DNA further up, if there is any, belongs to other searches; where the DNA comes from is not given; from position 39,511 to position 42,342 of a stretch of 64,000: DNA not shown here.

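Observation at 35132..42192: Divergent pair of paralogous beta-propeller plus di-haem cytochrome c peroxidase lipoproteins flanking ppx and a methyltransferase-like gene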

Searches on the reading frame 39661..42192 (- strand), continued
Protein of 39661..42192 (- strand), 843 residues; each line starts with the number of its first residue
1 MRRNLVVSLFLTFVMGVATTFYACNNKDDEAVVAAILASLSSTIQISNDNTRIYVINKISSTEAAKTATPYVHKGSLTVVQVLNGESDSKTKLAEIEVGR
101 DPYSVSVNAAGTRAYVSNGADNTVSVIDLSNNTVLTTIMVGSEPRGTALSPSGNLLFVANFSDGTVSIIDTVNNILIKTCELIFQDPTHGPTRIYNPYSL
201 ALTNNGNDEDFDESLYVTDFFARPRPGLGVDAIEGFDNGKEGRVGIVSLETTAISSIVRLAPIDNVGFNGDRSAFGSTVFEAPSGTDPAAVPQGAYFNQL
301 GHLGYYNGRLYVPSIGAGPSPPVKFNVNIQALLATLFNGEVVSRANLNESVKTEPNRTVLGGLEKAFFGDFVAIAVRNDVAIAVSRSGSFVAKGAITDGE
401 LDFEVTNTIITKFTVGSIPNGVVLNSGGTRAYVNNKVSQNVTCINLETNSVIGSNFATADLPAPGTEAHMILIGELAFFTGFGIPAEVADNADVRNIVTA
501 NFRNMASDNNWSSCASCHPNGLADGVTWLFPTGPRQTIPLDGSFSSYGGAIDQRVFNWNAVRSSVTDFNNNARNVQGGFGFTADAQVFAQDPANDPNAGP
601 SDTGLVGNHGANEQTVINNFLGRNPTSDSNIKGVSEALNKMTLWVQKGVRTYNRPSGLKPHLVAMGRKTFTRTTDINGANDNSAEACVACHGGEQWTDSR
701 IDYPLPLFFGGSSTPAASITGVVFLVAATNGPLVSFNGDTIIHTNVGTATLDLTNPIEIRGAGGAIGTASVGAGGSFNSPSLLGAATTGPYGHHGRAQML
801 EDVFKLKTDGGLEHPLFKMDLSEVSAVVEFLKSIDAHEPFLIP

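Call 23: fold_search(model_id=the predicted structure, library=pdb)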
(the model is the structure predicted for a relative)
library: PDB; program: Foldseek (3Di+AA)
matches with E <= 10: 1925; with E <= 0.001: 1646
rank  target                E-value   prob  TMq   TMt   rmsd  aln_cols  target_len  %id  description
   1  5c2v_B                3.6e-17  1.00  0.31  0.72   5.4       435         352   16  Kuenenia stuttgartiensis Hydrazine Synthase (released 2015-10-14)
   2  1l0q_A                3.1e-16  1.00  0.29  0.59   7.3       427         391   18  Tandem YVTN beta-propeller and PKD domains from an archaeal surface layer protein (released 2002-11-06)
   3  5mzh_B                5.5e-12  1.00  0.27  0.50   7.7       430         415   10  Crystal structure of ODA16 from Chlamydomonas reinhardtii (released 2017-03-22)
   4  7seu_D                5.8e-12  1.00  0.28  0.70   6.3       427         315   11  Crystal structure of E coli contaminant protein YncE co-purified with a plant protein (released 2022-04-20)
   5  9n6z_LO               7.7e-12  1.00  0.13  0.14  22.1       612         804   10  SSU processome maturation and disassembly, State D (released 2025-11-05)
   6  5i2t                  8.1e-12  1.00  0.15  0.20  22.6       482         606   11  Domain characterization of the WD protein Pwp2 and their relevance in ribosome biogenesis (released 2017-06-21)
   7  5mzh_A                9.0e-12  1.00  0.26  0.49   8.8       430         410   11  Crystal structure of ODA16 from Chlamydomonas reinhardtii (released 2017-03-22)
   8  1nr0                  1.0e-11  1.00  0.16  0.21  21.7       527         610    9  Two Seven-Bladed Beta-Propeller Domains Revealed By The Structure Of A C. elegans Homologue Of Yeast Actin Interacting P (released 2003-07-01)
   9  7d4i_B1               1.3e-11  1.00  0.16  0.17  21.9       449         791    9  Cryo-EM structure of 90S small ribosomal precursors complex with the DEAH-box RNA helicase Dhr1 (State F) (released 2021-10-06)
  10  3vgz_C                1.6e-11  1.00  0.27  0.68   6.8       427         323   10  Crystal structure of E. coli YncE (released 2011-11-16)
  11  7mq8_LO               1.8e-11  1.00  0.21  0.21  20.8       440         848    9  Cryo-EM structure of the human SSU processome, state pre-A1 (released 2021-09-22)
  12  6tv2_A                2.1e-11  1.00  0.25  0.52   9.9       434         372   14  Heme d1 biosynthesis associated Protein NirF (released 2020-04-22)
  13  9n73_LO               3.2e-11  1.00  0.22  0.23  20.1       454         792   11  SSU processome maturation and disassembly, State G (released 2025-10-29)
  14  5wlc_LO               3.2e-11  1.00  0.16  0.16  22.4       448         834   10  The complete structure of the small subunit processome (released 2017-09-27)
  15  1gxr_B                3.6e-11  1.00  0.26  0.63   7.0       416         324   12  WD40 Region of Human Groucho/TLE1 (released 2002-06-13)
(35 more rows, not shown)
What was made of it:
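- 40831..42075 (-): Seven-bladed YVTN-type propeller of B (residues about 40-454). It is also the Foldseek top hit, at 3.6e-17 (call 23).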

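Call 63: search_protein_families(library=pfam, alignment_id=A5, max_evalue=0.00001)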
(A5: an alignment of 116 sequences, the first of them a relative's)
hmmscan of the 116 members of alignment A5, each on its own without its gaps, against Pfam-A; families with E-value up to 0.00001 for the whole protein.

A. member 1, L001:9273-9806:+ (177 aa): 6 families
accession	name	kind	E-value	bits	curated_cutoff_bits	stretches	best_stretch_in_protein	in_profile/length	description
PF07719.23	TPR_2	-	4.5e-13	48.7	27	0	127-150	2-25/34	Tetratricopeptide repeat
PF00515.34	TPR_1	-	4.4e-12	45.7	27.8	0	17-43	3-29/34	Tetratricopeptide repeat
PF13431.12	TPR_17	-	4.8e-09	36.2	24.4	0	5-35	3-33/34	Tetratricopeptide repeat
PF13181.12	TPR_8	-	1.3e-07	31.7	25.7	0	16-42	2-28/34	Tetratricopeptide repeat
PF25062.1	ARM_TT21_N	-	4e-06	27.2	40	0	58-119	3-59/222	Tetratricopeptide repeat protein 21 N-terminal ARM repeat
PF13174.12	TPR_6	-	5.5e-06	27.1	26.3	0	18-44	3-29/33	Tetratricopeptide repeat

B. families by the number of members that match (of 116 scanned): 126 families (the first 25 are shown)
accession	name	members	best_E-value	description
PF04909.20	Amidohydro_2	3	9.5e-22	Amidohydrolase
PF04542.20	Sigma70_r2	3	1e-20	Sigma-70 region 2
PF03572.23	Peptidase_S41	3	1.7e-15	Peptidase family S41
PF13561.12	adh_short_C2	2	4.9e-60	Enoyl-(Acyl carrier protein) reductase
PF07719.23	TPR_2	2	4.8e-51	Tetratricopeptide repeat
PF00515.34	TPR_1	2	2.1e-47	Tetratricopeptide repeat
PF00106.31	adh_short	2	8.5e-37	short chain dehydrogenase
PF00561.26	Abhydrolase_1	2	2.6e-31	alpha/beta hydrolase fold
PF00072.30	Response_reg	2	1.1e-30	Response regulator receiver domain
PF13181.12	TPR_8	2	4.6e-30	Tetratricopeptide repeat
PF02518.31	HATPase_c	2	3.1e-22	Histidine kinase-, DNA gyrase B-, and HSP90-like ATPase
PF13431.12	TPR_17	2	3.8e-22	Tetratricopeptide repeat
PF12697.13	Abhydrolase_6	2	4.9e-22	Alpha/beta hydrolase family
PF00486.34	Trans_reg_C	2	8.8e-21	Transcriptional regulatory protein, C terminal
PF00472.26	RF-1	2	4.1e-17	RF-1 domain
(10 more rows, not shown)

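Call 64: search_protein_families(library=pfam, alignment_id=A6, max_evalue=0.00001)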
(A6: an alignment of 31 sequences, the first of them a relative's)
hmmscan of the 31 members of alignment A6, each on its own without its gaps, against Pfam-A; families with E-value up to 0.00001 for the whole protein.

A. member 1, L003:12489-17645:+ (1718 aa): 11 families
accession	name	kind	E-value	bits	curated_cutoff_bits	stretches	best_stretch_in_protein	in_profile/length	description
PF00069.31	Pkinase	-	1.6e-56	192.1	31.7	1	171-423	1-259/263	Protein kinase domain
PF07714.23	PK_Tyr_Ser-Thr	-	4.5e-38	131.5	23.1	1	173-415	3-248/258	Protein tyrosine and serine/threonine kinase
PF13517.12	FG-GAP_3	-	1.3e-29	103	26.9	0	1127-1191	1-61/61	FG-GAP-like repeat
PF13570.13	Beta-prop_ACSF4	-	6.3e-21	75.5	133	1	884-1138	30-276/329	Beta-alanine-activating enzyme, beta-propeller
PF25292.1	Beta-prop_CGLA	-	8.4e-21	75.2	26.8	1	1156-1213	15-71/316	Lambda-carrageenase beta-propeller domain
PF13360.13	PQQ_2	-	2.7e-15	57.1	27.6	1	1092-1264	36-200/233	Outer membrane protein assembly factor BamB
PF01839.29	FG-GAP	-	1.1e-13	51.2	22.1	0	1269-1299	7-34/37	FG-GAP repeat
PF14783.12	BBS2_Mid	-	3.5e-09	37.2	27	0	995-1092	4-97/108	Ciliary BBSome complex subunit 2, middle region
PF03109.22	ABC1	-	2.6e-08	33.8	22.9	1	217-319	120-220/244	ABC1 atypical kinase-like domain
PF14559.12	TPR_19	-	3.8e-08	34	25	0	1402-1446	2-46/68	Tetratricopeptide repeat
PF01636.29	APH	-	1.7e-06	28.4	23.2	0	283-315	166-199/239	Phosphotransferase enzyme family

B. families by the number of members that match (of 31 scanned): 98 families (the first 25 are shown)
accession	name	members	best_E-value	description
PF00069.31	Pkinase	7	1.6e-56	Protein kinase domain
PF07714.23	PK_Tyr_Ser-Thr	6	1e-38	Protein tyrosine and serine/threonine kinase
PF13191.12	AAA_16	5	3.2e-26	AAA ATPase domain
PF00486.34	Trans_reg_C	4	2e-21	Transcriptional regulatory protein, C terminal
PF13424.12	TPR_12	4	1.1e-15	Tetratricopeptide repeat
PF00563.25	EAL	3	1.7e-68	EAL domain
PF00990.26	GGDEF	3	1.4e-45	Diguanylate cyclase, GGDEF domain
PF13360.13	PQQ_2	3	4e-20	Outer membrane protein assembly factor BamB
PF14559.12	TPR_19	3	2.1e-19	Tetratricopeptide repeat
PF13401.12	AAA_22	3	4.1e-07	AAA domain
PF00072.30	Response_reg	2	5.6e-25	Response regulator receiver domain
PF13414.12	TPR_11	2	3.4e-21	TPR repeat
PF13428.12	TPR_14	2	4.3e-21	Tetratricopeptide repeat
PF13570.13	Beta-prop_ACSF4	2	6.3e-21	Beta-alanine-activating enzyme, beta-propeller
PF07719.23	TPR_2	2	2.8e-18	Tetratricopeptide repeat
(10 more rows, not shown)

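Call 85: search_protein_representatives(alignment_id=A1)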
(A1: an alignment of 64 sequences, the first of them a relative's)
Query: 64 sequences, 804 profile positions. Proteins with E-value up to 0.001 (for the whole library): 94753; up to 1e-10: 46480; up to 1e-30: 9821. The best 150 are listed.
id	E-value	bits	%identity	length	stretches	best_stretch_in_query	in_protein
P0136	0.0e+00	1632.5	-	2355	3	38-800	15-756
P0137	0.0e+00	1089.8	-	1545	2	36-799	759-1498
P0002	0.0e+00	1037.8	-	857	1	10-798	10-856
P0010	0.0e+00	1035.2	-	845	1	3-799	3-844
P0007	2.5e-293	991.5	-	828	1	13-798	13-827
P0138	8.6e-287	969.9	-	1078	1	39-799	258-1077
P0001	9.1e-286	966.5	-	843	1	8-798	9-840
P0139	4.5e-285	964.2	-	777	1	10-799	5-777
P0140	2.2e-282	955.3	-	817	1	14-799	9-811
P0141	4.3e-282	954.4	-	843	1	30-803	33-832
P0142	1.5e-274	929.4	-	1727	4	39-482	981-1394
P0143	5.6e-272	920.9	-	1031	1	32-803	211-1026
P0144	2.6e-263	892.3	-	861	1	18-803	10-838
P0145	3.8e-263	891.7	-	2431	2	41-797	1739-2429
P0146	2.2e-249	846.2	-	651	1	10-643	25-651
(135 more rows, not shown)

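Call 92: search_protein_families(library=pfam, proteins=[P0013, P0043, P0136], max_evalue=0.001)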
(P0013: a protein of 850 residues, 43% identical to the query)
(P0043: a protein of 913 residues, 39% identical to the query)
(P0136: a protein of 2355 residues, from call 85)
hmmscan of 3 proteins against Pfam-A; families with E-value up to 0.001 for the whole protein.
P0013 (850 aa): 2 families
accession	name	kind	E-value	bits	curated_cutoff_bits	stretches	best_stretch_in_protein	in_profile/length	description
PF10282.15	Lactonase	-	8.3e-08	32.3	21.7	0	131-199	249-318/344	Lactonase, 7-bladed beta-propeller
PF13442.11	Cytochrome_CBB3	-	0.00029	21.5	27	0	677-695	3-22/68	Cytochrome C oxidase, cbb3-type, subunit III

P0043 (913 aa): 6 families
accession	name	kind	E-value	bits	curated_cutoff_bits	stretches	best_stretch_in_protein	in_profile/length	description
PF10282.15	Lactonase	-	1.4e-12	47.9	21.7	2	188-276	26-118/344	Lactonase, 7-bladed beta-propeller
PF21419.2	RoxA-like_Cyt-c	-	1.7e-06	27.9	26.7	1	836-865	1-30/39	RoxA-like, cytochrome c-like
PF08450.18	SGL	-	1.4e-05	25.3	26.3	0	205-285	140-223/246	SMP-30/Gluconolactonase/LRE-like region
PF21783.3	YNCE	-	1.4e-05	25.1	27.1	0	152-229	29-100/339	YNCE-like beta-propeller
PF00034.26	Cytochrom_C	-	0.0006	21.5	21.3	0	737-754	2-19/90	Cytochrome c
PF13442.11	Cytochrome_CBB3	-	0.00068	20.4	27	0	735-754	2-22/68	Cytochrome C oxidase, cbb3-type, subunit III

P0136 (2355 aa): 10 families
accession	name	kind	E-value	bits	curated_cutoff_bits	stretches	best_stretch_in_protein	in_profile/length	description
PF10282.15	Lactonase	-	1.9e-36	126.5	21.7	3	766-838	244-319/344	Lactonase, 7-bladed beta-propeller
PF02239.22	Cytochrom_D1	-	6.9e-14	51.6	25.5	1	767-851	38-118/368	Cytochrome D1 heme domain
PF21783.3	YNCE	-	6.1e-11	42.7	27.1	1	12-167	24-173/339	YNCE-like beta-propeller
PF21419.2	RoxA-like_Cyt-c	-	9.5e-11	41.5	26.7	1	2246-2280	1-34/39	RoxA-like, cytochrome c-like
PF23414.1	Beta-prop_EML_2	-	3.1e-09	37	90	0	774-885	7-110/266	Echinoderm microtubule-associated protein second beta-propeller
PF25174.1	Beta-prop_THOC3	-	7.3e-09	35.5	305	0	768-872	91-188/272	THOC3 beta-propeller domain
PF06537.16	DHOR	-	3.1e-07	29.6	22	0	565-624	321-380/499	Di-haem oxidoreductase, putative peroxidase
PF24684.1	Vgb_lyase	-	1.8e-05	24.1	50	0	21-122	182-281/290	Virginiamycin B lyase family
PF13442.11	Cytochrome_CBB3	-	5.7e-05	23.8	27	0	606-638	2-33/68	Cytochrome C oxidase, cbb3-type, subunit III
PF03150.19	CCP_MauG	-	7e-05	23.9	25.6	0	2242-2275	46-79/149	Di-haem cytochrome c peroxidase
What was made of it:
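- Closest known: MauG / MbnH / RoxA-type di-haem oxidising enzymes. Same: Some members pass the RoxA-like motif cut-off (call 92).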

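Call 95: search_protein_families(library=pfam, proteins=[L022:7279-8610:+, L022:8760-9410:+, L022:9479-10243:+, L016:6151-7098:+, L016:7111-7788:+, L027:2867-3538:+, L028:8274-8903:+, L068:8245-8778:+, L068:6118-8241:+, L036:8509-9150:+], max_evalue=0.0001)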
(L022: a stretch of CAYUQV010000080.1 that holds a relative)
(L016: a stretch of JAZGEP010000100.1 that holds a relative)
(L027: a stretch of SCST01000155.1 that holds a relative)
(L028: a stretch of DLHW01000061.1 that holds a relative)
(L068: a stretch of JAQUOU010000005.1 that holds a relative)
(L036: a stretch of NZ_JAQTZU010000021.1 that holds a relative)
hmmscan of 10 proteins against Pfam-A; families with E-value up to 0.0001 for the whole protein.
L022:7279-8610:+ (443 aa): 0 families

L022:8760-9410:+ (216 aa): 2 families
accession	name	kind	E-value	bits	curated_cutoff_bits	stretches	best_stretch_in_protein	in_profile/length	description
PF04542.20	Sigma70_r2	-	1.4e-14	54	24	1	41-108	2-70/71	Sigma-70 region 2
PF08281.18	Sigma70_r4_2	-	4e-11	42.8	25.7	1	155-202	7-54/54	Sigma-70, region 4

L022:9479-10243:+ (254 aa): 1 family
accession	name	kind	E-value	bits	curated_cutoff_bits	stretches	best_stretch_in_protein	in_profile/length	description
PF13490.11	zf-HC2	-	8.4e-10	39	22.2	1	35-66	4-35/35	Putative zinc-finger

L016:6151-7098:+ (315 aa): 0 families

L016:7111-7788:+ (225 aa): 1 family
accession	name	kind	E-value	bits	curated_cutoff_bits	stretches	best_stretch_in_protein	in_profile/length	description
PF13620.12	CarboxypepD_reg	-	3.4e-08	34.2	32.3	0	145-201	21-79/82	Carboxypeptidase regulatory-like domain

L027:2867-3538:+ (223 aa): 3 families
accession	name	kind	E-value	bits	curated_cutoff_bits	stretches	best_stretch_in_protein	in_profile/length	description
PF08281.18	Sigma70_r4_2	-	1.7e-15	56.8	25.7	1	163-210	7-54/54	Sigma-70, region 4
PF04542.20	Sigma70_r2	-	9.3e-13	48.2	24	1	45-113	1-70/71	Sigma-70 region 2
PF04545.22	Sigma70_r4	-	1.3e-09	37.9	24.1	1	163-211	1-49/50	Sigma-70, region 4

L028:8274-8903:+ (209 aa): 1 family
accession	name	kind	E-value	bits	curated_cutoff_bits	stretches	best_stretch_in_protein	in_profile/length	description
PF04654.17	DUF599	-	3.7e-53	180.5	27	1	10-207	4-208/211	Protein of unknown function, DUF599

L068:8245-8778:+ (177 aa): 1 family
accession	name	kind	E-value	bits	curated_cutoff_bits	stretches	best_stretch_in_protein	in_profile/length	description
PF01327.26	Pep_deformylase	-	1e-48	165.3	22.8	1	4-161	1-154/156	Polypeptide deformylase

L068:6118-8241:+ (707 aa): 5 families
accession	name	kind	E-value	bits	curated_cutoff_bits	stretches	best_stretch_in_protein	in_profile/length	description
PF17941.7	PP_kinase_C_1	-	3.7e-72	241.8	25.7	1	354-516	1-163/167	Polyphosphate kinase C-terminal domain 1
PF13090.12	PP_kinase_C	-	4.2e-67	225.4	25.8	1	526-698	1-172/172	Polyphosphate kinase C-terminal domain 2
PF02503.22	PP_kinase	-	1.9e-59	200.9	31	1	144-325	2-181/183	Polyphosphate kinase middle domain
PF13089.11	PP_kinase_N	-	9.8e-37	126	23.8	1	29-134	1-106/107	Polyphosphate kinase N-terminal domain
PF13091.12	PLDc_2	-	1.3e-10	41.6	27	0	401-514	21-131/132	PLD-like domain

L036:8509-9150:+ (213 aa): 1 family
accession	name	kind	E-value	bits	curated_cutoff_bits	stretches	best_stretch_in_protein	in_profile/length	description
PF01625.27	PMSR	-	1.8e-58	197.6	23.7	1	47-200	1-152/153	Peptide methionine sulfoxide reductase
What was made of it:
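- One Methylovulum locus has msrA next door, and several have ECF sigma/anti-sigma genes (call 95).
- Tried and rejected: Ser/Thr kinases flank 7 loci, and AAA_16/OmpR-type, GGDEF-EAL and ECF sigma genes flank a few more (calls 63, 64, 95).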

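Call 105: find_encoding_contigs(protein=P0010, flank=9000, max_places=1)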
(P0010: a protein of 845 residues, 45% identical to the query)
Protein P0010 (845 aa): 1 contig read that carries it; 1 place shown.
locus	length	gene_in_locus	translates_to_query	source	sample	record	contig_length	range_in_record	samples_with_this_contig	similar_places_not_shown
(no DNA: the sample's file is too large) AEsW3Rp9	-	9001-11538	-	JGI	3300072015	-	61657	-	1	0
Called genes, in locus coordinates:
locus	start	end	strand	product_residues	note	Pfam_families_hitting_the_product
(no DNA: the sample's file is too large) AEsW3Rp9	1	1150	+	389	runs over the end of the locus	-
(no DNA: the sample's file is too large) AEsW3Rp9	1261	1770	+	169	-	-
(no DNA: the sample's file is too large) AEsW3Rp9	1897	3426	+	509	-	PF04851:ResIII, PF00270:DEAD, PF14617:CMS1 (faint), PF00271:Helicase_C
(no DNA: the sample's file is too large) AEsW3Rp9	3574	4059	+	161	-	-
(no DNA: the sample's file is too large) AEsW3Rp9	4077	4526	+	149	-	PF00254:FKBP_C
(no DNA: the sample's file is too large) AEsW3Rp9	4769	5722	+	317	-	PF01832:Glucosaminidase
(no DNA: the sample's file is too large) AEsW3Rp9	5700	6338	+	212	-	-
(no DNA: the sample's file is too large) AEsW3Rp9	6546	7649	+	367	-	-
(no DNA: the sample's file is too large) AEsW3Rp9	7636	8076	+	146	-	-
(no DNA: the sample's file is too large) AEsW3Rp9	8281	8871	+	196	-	-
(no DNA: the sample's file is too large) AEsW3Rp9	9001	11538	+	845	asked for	PF10282:Lactonase (faint), PF22494:choice_anch_I (faint)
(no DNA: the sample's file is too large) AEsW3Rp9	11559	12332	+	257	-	-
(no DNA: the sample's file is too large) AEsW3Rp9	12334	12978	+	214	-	-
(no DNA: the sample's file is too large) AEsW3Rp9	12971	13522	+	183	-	PF00072:Response_reg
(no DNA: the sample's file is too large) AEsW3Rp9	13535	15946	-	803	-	PF12796:Ank_2 (faint), PF13637:Ank_4 (faint)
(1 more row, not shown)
